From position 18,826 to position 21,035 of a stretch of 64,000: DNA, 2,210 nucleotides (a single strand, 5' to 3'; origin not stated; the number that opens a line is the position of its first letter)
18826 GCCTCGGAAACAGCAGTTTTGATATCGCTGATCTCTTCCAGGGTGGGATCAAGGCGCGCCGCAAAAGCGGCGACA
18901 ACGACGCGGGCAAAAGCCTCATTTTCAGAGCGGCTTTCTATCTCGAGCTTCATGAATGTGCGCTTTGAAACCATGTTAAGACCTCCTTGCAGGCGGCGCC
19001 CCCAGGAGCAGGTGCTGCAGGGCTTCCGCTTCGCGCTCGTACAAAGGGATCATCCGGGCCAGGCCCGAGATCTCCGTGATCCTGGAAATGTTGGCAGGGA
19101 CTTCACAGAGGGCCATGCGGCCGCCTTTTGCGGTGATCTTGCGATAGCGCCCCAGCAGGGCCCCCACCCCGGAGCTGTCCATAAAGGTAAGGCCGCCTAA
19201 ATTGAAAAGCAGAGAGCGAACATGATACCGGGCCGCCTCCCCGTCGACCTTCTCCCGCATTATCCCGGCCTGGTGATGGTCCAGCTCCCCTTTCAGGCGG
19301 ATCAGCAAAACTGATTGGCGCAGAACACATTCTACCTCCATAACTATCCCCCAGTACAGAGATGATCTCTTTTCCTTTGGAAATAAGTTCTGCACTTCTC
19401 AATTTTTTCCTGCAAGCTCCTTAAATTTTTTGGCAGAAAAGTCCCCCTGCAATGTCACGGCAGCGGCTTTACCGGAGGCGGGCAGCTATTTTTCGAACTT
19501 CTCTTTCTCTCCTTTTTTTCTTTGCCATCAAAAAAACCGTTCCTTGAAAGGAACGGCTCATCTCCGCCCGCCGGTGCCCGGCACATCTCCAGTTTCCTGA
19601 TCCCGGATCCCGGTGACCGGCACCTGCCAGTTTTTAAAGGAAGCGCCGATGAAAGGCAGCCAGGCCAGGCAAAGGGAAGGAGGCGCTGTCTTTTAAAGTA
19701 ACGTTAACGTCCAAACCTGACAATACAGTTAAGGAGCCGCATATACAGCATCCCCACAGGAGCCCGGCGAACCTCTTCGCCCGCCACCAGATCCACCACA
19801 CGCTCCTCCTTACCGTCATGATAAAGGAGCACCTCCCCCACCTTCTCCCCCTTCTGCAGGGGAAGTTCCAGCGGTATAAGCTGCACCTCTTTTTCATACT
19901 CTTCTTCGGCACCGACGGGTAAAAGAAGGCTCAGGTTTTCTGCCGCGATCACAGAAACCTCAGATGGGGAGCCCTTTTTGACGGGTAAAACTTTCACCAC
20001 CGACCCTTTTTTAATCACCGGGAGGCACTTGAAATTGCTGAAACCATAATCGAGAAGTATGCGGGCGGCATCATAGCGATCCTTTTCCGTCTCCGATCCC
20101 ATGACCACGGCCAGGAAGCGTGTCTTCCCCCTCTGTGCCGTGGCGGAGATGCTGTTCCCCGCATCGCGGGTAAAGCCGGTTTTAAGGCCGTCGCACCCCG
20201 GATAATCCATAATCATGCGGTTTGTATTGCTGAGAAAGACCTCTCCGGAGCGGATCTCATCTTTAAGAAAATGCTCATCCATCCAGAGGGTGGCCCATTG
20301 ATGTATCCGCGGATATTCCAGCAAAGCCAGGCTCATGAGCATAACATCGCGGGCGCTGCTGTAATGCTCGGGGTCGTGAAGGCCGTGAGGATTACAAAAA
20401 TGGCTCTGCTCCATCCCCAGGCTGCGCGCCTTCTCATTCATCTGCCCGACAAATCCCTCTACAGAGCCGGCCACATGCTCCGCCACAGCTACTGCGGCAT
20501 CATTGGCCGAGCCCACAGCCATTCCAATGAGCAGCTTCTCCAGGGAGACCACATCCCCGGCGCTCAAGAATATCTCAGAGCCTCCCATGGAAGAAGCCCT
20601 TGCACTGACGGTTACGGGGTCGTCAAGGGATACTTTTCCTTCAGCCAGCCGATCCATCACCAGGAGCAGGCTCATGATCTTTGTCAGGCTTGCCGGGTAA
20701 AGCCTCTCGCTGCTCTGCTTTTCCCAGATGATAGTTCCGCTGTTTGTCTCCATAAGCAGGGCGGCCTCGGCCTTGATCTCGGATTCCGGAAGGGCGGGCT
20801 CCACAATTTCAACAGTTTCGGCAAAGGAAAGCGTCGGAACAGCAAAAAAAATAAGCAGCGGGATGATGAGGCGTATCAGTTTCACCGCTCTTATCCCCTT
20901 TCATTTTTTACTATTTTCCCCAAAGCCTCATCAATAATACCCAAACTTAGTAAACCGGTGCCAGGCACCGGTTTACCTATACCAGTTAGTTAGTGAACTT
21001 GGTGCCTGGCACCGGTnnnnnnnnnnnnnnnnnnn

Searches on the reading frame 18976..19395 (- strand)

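Call 36: search_protein_families(library=pfam, proteins=[window:18976-19395:-], max_evalue=0.00001)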
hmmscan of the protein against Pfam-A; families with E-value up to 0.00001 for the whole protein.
window:18976-19395:- (139 aa): 2 families
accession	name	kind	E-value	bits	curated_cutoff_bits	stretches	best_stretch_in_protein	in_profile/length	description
PF01740.26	STAS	-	3.6e-21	75.4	22.6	1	25-125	6-106/106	STAS domain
PF13466.11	STAS_2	-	1.2e-10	41.8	29.2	1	32-112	1-79/80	STAS domain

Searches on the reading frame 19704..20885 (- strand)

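Call 36: search_protein_families(library=pfam, proteins=[window:19704-20885:-], max_evalue=0.00001)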
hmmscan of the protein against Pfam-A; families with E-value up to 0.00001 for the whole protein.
window:19704-20885:- (393 aa): 3 families
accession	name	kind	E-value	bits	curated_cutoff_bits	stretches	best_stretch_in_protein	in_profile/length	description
PF00768.25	Peptidase_S11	-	2.2e-66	224.2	27.6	1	34-265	7-238/239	D-alanyl-D-alanine carboxypeptidase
PF07943.18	PBP5_C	-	2.2e-16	60.2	21.2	1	288-373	4-90/91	Penicillin-binding protein 5, C-terminal domain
PF13354.11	Beta-lactamase2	-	1.6e-11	44.4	22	1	55-189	14-147/214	Beta-lactamase enzyme family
